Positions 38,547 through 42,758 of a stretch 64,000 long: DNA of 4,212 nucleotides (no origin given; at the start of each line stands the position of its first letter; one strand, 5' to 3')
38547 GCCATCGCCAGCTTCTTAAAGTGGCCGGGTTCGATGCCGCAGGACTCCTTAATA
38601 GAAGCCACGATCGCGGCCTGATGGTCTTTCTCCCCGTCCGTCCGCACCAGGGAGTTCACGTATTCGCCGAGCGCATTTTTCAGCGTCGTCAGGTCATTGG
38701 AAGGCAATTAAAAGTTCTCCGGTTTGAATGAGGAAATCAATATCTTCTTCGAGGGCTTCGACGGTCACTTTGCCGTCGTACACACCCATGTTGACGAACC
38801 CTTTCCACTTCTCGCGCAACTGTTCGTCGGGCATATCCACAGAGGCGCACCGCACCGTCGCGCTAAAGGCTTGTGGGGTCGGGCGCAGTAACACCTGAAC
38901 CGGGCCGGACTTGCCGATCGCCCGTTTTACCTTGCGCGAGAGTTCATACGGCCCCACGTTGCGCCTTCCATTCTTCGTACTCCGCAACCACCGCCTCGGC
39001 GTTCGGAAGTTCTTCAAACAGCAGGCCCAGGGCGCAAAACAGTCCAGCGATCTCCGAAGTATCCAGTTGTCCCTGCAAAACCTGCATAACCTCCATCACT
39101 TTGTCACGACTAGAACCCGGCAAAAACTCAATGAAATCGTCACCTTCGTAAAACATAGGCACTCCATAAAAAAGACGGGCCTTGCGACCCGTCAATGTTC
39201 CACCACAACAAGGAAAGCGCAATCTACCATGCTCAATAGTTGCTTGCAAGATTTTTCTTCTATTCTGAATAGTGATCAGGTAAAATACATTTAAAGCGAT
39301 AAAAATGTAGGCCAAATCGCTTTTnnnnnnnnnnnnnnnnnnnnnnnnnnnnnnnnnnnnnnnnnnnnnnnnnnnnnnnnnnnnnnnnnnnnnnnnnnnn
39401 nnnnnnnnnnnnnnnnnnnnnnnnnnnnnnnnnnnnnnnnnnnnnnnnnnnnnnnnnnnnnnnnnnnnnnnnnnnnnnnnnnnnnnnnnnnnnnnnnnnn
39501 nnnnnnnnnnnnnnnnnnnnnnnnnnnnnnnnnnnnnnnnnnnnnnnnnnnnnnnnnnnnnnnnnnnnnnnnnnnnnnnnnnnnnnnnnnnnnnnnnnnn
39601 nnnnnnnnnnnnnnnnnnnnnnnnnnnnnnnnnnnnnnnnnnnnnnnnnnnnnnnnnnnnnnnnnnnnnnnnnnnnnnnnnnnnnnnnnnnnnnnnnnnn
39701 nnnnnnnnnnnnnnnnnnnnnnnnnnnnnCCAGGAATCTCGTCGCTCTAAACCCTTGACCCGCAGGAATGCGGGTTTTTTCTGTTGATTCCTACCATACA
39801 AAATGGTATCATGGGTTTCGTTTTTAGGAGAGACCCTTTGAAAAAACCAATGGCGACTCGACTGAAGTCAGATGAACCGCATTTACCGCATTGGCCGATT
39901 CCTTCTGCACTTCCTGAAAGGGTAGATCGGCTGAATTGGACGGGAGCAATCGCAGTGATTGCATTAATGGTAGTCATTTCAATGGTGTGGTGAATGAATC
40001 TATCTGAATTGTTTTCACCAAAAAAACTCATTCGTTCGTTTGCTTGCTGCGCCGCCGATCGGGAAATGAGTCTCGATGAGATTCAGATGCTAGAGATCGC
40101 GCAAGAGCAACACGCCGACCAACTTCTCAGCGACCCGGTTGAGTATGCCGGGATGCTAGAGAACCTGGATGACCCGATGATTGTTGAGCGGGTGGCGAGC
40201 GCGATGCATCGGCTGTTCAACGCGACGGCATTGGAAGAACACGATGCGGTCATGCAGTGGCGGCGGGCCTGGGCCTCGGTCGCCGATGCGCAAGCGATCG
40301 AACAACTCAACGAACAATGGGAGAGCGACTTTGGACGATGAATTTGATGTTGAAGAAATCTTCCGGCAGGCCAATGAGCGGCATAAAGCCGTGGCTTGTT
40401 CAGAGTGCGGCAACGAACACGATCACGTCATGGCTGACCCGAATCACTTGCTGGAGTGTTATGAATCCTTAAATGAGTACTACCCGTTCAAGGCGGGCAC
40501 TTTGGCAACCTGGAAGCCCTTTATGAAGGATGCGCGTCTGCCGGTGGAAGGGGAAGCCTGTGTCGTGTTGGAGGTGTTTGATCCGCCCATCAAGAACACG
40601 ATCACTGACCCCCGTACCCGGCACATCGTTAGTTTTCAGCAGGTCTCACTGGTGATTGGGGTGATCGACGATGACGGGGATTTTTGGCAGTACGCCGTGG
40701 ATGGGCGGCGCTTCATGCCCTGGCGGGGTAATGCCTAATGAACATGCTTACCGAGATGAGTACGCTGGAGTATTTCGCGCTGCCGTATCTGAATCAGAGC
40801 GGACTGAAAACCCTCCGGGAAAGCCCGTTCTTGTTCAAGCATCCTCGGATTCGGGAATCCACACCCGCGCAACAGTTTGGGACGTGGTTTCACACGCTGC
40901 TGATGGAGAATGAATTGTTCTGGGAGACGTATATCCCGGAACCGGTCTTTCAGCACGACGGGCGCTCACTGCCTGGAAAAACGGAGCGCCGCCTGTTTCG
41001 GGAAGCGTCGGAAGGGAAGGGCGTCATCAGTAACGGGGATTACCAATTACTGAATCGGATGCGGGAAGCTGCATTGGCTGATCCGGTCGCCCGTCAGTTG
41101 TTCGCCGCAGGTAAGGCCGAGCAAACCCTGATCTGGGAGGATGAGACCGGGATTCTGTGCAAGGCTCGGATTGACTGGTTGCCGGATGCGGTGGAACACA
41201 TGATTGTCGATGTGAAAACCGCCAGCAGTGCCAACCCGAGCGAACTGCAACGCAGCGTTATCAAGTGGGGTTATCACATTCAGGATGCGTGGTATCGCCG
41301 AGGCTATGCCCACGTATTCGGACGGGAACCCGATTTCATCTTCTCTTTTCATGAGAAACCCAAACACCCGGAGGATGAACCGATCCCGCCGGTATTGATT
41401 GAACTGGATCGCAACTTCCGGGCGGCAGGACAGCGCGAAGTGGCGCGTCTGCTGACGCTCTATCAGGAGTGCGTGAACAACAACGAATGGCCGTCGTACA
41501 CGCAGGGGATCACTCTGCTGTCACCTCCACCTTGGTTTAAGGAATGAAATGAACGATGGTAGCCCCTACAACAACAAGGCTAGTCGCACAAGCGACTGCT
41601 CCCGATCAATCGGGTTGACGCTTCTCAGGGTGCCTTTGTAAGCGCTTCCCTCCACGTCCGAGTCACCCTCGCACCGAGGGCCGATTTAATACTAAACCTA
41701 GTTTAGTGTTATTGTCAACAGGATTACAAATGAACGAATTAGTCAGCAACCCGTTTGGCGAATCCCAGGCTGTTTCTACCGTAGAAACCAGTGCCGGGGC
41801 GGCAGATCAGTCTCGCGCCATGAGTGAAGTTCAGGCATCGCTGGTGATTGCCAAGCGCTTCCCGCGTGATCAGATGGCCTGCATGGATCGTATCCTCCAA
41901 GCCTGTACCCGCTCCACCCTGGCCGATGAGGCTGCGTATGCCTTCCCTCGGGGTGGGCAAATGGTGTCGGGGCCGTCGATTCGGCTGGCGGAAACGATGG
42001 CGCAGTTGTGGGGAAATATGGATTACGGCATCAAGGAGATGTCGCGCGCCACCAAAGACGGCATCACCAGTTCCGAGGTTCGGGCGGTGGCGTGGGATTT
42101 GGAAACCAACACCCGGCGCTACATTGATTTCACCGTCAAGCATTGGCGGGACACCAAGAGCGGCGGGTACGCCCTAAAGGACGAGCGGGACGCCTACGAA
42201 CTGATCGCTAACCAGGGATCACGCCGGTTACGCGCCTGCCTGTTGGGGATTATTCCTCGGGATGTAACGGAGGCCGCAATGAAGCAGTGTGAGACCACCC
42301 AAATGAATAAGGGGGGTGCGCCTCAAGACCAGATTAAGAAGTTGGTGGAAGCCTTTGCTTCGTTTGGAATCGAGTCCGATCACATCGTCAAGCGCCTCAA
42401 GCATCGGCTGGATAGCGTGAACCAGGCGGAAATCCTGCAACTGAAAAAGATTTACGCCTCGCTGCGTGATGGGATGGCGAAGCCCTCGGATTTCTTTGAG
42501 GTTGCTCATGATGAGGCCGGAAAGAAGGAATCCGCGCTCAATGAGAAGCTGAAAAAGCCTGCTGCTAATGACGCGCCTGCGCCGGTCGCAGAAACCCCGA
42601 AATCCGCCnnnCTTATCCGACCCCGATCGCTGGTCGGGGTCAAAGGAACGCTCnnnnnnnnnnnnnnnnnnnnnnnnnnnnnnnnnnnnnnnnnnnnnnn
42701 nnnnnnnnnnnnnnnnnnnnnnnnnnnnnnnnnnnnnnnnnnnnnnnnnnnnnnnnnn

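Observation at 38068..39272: Five-gene small-ORF operon behind a promoter-proximal terminator, divergent from an XRE regulator (candidate anti-defence cassette)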

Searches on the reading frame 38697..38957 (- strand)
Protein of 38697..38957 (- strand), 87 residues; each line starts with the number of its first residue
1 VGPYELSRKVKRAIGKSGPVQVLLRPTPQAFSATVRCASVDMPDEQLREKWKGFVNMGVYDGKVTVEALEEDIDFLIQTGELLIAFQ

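Call 12: search_protein_families(library=pfam, proteins=[window:38697-38957:-], max_evalue=1)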
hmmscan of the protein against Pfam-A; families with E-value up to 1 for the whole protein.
window:38697-38957:- (87 aa): 0 families

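Call 13: search_protein_families(library=phrogs, proteins=[window:38697-38957:-], max_evalue=1)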
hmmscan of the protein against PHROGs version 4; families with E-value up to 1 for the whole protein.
window:38697-38957:- (87 aa): 0 families

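Call 47: find_related_loci(query=window:38697-38957:-, collection=viral_contigs, flank=3000)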
Query window:38697-38957:- (87 aa) in viral_contigs; peptide patterns used: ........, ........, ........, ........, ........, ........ (x = any residue, [..] = any of these).
11 stretches matched a pattern, but none encodes a relative of the query by tblastn (E <= 1e-3).

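Call 55: search_protein_representatives(protein=window:38697-38957:-)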
Query: 87 residues. Proteins with E-value up to 0.001 (for the whole library): 6; up to 1e-10: 2; up to 1e-30: 1. The best 6 are listed.
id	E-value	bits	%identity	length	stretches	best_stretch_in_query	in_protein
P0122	1.5e-50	184.9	100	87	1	1-87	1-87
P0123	1.3e-15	73.7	48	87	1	4-84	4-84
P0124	1.9e-06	44.4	41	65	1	22-82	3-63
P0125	5.0e-05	39.9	34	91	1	6-87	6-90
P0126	5.6e-05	39.7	40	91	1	5-78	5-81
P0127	9.7e-05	39.0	33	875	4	38-73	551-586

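Call 56: find_encoding_contigs(protein=P0123, flank=4000, max_places=5)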
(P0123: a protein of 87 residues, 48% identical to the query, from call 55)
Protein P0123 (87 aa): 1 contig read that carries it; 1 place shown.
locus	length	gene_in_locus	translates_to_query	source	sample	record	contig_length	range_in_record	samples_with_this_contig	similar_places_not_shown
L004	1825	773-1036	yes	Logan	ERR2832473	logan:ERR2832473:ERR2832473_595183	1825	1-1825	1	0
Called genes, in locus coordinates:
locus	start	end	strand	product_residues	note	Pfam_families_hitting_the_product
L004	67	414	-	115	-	PF13560:HTH_31 (weak), PF01381:HTH_3 (weak)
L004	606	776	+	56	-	-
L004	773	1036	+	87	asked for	-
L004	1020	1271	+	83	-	PF11126:Phage_DsbA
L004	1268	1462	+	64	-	-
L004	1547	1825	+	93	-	?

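Call 60: find_encoding_contigs(protein=P0125, flank=4000, max_places=5)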
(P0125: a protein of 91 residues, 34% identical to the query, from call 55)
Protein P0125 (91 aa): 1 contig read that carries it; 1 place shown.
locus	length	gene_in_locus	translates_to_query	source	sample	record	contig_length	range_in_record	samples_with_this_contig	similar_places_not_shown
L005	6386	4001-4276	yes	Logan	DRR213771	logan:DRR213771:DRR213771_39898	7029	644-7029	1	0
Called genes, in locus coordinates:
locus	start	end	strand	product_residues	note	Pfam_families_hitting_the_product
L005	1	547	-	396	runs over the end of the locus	?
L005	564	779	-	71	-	-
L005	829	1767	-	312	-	PF03837:RecT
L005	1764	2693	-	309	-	PF09588:YqaJ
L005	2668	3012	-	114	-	-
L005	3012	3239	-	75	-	-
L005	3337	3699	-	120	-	PF13560:HTH_31 (weak)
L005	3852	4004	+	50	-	-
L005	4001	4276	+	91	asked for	-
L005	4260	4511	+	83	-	PF11126:Phage_DsbA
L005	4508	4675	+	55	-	-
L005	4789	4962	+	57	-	-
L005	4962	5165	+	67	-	-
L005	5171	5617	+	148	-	-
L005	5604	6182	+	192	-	PF12728:HTH_17 (weak)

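Call 61: find_encoding_contigs(protein=P0126, flank=4000, max_places=5)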
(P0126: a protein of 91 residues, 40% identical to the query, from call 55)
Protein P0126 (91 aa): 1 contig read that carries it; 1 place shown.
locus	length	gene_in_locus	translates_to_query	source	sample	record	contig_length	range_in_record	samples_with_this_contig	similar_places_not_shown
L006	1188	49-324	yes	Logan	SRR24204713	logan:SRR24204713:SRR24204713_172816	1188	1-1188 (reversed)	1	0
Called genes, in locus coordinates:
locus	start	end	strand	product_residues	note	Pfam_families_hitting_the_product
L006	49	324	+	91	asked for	-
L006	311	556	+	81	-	PF11126:Phage_DsbA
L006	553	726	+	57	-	-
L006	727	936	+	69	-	-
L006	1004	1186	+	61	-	?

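Call 62: find_encoding_contigs(protein=P0124, flank=4000, max_places=5)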
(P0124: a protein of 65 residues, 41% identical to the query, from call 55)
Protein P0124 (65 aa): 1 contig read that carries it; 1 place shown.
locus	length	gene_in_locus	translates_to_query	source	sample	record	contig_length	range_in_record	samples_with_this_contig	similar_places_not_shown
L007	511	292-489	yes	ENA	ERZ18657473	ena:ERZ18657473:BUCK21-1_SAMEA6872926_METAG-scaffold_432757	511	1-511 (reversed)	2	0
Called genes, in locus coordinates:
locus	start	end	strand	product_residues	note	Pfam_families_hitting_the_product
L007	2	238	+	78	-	?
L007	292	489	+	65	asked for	-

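Call 75: find_related_loci(query=A4, collection=metagenome_contigs, flank=3000)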
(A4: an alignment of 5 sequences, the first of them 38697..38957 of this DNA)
Query A4 (87 aa) in metagenome_contigs; peptide patterns used: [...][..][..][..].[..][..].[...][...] (x = any residue, [..] = any of these).
349 stretches matched a pattern, but none encodes a relative of the query by tblastn (E <= 1e-3).

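Call 96: predict_structure(alignment_id=A4)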
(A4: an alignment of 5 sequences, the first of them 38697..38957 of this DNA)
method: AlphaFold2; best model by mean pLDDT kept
length: 87 residues; sequences in the alignment: 5
mean_pLDDT: 89.3   pTM: 0.79
mean pLDDT of the five models: 89.3, 87.0, 85.9, 85.6, 84.7
residues with pLDDT >= 90: 54; 70-90: 31; 50-70: 2; < 50: 0
segments of 3 or more residues with pLDDT < 50: none
pLDDT, mean of each block of 10 residues (from residue 1): 90 90 89 91 87 92 95 92 73
secondary structure, 60 per line:
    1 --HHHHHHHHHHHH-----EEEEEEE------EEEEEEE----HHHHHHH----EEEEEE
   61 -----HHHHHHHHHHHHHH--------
elements in order: H3-14 E20-26 E33-39 H44-50 E55-60 H66-79

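Call 99: fold_search(model_id=the predicted structure, library=pdb)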
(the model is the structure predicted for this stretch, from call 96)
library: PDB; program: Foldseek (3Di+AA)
matches with E <= 10: 389; with E <= 0.001: 0
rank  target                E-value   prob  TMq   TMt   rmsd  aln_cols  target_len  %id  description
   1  2qkc_A                1.1e-01  0.60  0.38  0.21   5.4        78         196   13  Structural and Kinetic Study of the Differences between Human and E.coli Manganese Superoxide Dismutases (released 2008-07-29)
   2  4c7u_F                1.8e-01  0.66  0.45  0.24   5.2        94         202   15  Crystal structure of manganese superoxide dismutase from Arabidopsis thaliana (released 2014-10-15)
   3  4c7u_C                1.9e-01  0.63  0.45  0.24   5.2        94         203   15  Crystal structure of manganese superoxide dismutase from Arabidopsis thaliana (released 2014-10-15)
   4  2qka_A                2.0e-01  0.47  0.38  0.21   5.4        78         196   13  Structural and Kinetic Study of the Differences between Human and E.coli Manganese Superoxide Dismutases (released 2008-07-29)
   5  3dc5_A                2.0e-01  0.38  0.39  0.23   5.5        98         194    9  Crystal Structure of a manganese superoxide dismutases from Caenorhabditis elegans (released 2009-06-09)
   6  1ukf                  2.1e-01  0.66  0.46  0.25   6.0        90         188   11  Crystal Structure of Pseudomonas Avirulence Protein AvrPphB (released 2003-12-09)
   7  2adq                  2.4e-01  0.47  0.39  0.21   5.4        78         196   14  Human Manganese Superoxide Dismutase (released 2006-07-04)
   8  6s0d_A                2.4e-01  0.35  0.36  0.20   5.0        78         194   12  H30 MnSOD-3 Mutant II (released 2020-04-22)
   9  3dc6_C                2.4e-01  0.30  0.37  0.20   5.3        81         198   16  Crystal Structure of a manganese superoxide dismutases from Caenorhabditis elegans (released 2009-06-09)
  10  1var_A                2.6e-01  0.51  0.43  0.24   5.4        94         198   12  MITOCHONDRIAL MANGANESE SUPEROXIDE DISMUTASE VARIANT WITH ILE 58 REPLACED BY THR (released 1996-06-10)
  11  4c7u_G                2.6e-01  0.51  0.43  0.24   5.3        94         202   15  Crystal structure of manganese superoxide dismutase from Arabidopsis thaliana (released 2014-10-15)
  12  3js4_C                2.6e-01  0.44  0.43  0.23   5.2        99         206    9  Crystal structure of iron superoxide dismutase from Anaplasma phagocytophilum (released 2009-09-22)
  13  1pl4_B                2.7e-01  0.44  0.41  0.23   5.2        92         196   12  Crystal Structure of human MnSOD Y166F mutant (released 2003-12-16)
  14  3c3t_A                2.9e-01  0.44  0.42  0.23   5.2        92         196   12  Role of a Glutamate Bridge Spanning the Dimeric Interface of Human Manganese Superoxide Dismutase (released 2008-04-22)
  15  8xzv_M                2.9e-01  0.30  0.37  0.20   5.9       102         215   11  Architecture of the spinach plastid-encoded RNA polymerase (released 2024-12-04)
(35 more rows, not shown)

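Call 102: search_protein_families(library=ncbifam, proteins=[window:38697-38957:-], max_evalue=0.1)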
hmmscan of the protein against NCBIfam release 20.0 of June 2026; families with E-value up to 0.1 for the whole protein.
window:38697-38957:- (87 aa): 0 families

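Call 104: search_protein_families(library=phrogs, proteins=[L005:4789-4959:+, L005:4962-5162:+, L005:5171-5614:+, L006:727-933:+, L006:1004-1186:+, L004:1547-1825:+, L004:606-773:+, L005:3852-4001:+], max_evalue=0.01)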
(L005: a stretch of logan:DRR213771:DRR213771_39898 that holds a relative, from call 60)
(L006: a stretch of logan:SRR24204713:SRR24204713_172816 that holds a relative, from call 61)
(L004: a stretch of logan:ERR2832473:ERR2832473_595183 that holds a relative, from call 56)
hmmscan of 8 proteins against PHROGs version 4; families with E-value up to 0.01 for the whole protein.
L005:4789-4959:+ (57 aa): 0 families

L005:4962-5162:+ (67 aa): 0 families

L005:5171-5614:+ (148 aa): 0 families

L006:727-933:+ (69 aa): 0 families

L006:1004-1186:+ (61 aa): 0 families

L004:1547-1825:+ (93 aa): 0 families

L004:606-773:+ (56 aa): 0 families

L005:3852-4001:+ (50 aa): 0 families

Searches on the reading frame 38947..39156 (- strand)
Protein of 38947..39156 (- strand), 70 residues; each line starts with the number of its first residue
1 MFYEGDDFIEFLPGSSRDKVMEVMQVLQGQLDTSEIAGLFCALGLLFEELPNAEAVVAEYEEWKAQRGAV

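Call 12: search_protein_families(library=pfam, proteins=[window:38947-39156:-], max_evalue=1)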
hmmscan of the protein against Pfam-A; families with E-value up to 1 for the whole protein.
window:38947-39156:- (70 aa): 0 families

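Call 13: search_protein_families(library=phrogs, proteins=[window:38947-39156:-], max_evalue=1)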
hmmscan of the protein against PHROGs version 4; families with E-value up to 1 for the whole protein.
window:38947-39156:- (70 aa): 0 families

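Call 46: find_related_loci(query=window:38947-39156:-, collection=viral_contigs, flank=3000)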
Query window:38947-39156:- (70 aa) in viral_contigs; peptide patterns used: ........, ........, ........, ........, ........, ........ (x = any residue, [..] = any of these).
4 stretches matched a pattern, but none encodes a relative of the query by tblastn (E <= 1e-3).

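Call 48: find_homologous_proteins(query=window:38947-39156:-, max_evalue=0.01)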
Query window:38947-39156:- (70 aa): 1 proteins with E <= 0.01 among 1 candidates.
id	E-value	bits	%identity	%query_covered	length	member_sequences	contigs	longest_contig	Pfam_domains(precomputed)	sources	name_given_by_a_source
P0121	1.5e-38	147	100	100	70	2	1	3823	-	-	-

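Call 102: search_protein_families(library=ncbifam, proteins=[window:38947-39156:-], max_evalue=0.1)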
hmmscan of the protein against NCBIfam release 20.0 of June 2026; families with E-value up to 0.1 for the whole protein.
window:38947-39156:- (70 aa): 0 families

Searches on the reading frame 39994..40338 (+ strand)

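Call 12: search_protein_families(library=pfam, proteins=[window:39994-40338:+], max_evalue=1)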
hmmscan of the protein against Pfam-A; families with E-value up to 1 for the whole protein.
window:39994-40338:+ (115 aa): 0 families

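Call 13: search_protein_families(library=phrogs, proteins=[window:39994-40338:+], max_evalue=1)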
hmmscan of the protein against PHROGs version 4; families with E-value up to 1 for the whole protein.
window:39994-40338:+ (115 aa): 1 family
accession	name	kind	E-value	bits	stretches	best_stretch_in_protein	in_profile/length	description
phrog_21314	-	unknown function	0.34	12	0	44-68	74-98/112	-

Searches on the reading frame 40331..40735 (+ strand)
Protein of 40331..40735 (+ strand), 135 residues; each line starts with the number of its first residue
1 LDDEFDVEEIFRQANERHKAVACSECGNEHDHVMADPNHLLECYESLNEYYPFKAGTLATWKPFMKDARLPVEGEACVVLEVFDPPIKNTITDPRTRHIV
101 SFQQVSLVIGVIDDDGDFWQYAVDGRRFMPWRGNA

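Call 102: search_protein_families(library=ncbifam, proteins=[window:40331-40735:+], max_evalue=0.1)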
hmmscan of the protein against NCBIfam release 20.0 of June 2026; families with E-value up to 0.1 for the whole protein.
window:40331-40735:+ (135 aa): 1 family
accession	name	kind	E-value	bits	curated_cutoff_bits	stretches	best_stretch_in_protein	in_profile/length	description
TIGR01206.1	lysW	equivalog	0.048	13.6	53.2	1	15-42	17-44/54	lysine biosynthesis protein LysW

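Call 114: search_protein_families(library=phrogs, proteins=[window:40331-40735:+], max_evalue=0.001)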
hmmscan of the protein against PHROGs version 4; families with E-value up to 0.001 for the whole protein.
window:40331-40735:+ (135 aa): 0 families

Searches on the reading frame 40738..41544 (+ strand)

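Call 114: search_protein_families(library=phrogs, proteins=[window:40738-41544:+], max_evalue=0.001)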
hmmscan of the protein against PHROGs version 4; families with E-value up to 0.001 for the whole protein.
window:40738-41544:+ (269 aa): 2 families
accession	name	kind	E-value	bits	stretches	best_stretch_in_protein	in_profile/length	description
phrog_412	-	DNA, RNA and nucleotide metabolism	9.4e-73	246.9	1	5-268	142-407/440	exonuclease VIII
phrog_607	-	DNA, RNA and nucleotide metabolism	8.9e-21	74.8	1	91-254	702-859/883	exonuclease VII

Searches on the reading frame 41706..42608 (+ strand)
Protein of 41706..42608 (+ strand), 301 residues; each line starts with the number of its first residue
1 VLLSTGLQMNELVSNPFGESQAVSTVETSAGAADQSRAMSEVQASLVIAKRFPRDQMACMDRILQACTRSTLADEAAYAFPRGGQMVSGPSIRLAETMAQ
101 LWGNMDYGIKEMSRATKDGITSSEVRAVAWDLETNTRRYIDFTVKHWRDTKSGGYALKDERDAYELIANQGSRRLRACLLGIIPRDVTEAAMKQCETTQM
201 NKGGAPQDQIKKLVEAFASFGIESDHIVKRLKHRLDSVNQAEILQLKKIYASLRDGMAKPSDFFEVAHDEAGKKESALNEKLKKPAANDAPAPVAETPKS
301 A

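Call 24: search_protein_families(library=pfam, proteins=[window:41706-42608:+], max_evalue=0.001)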
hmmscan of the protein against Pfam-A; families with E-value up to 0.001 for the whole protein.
window:41706-42608:+ (301 aa): 0 families

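Call 114: search_protein_families(library=phrogs, proteins=[window:41706-42608:+], max_evalue=0.001)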
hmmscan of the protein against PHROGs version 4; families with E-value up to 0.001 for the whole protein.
window:41706-42608:+ (301 aa): 1 family
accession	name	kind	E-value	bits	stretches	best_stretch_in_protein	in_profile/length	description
phrog_3657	-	unknown function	1.5e-92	310.8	1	9-286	1-275/289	-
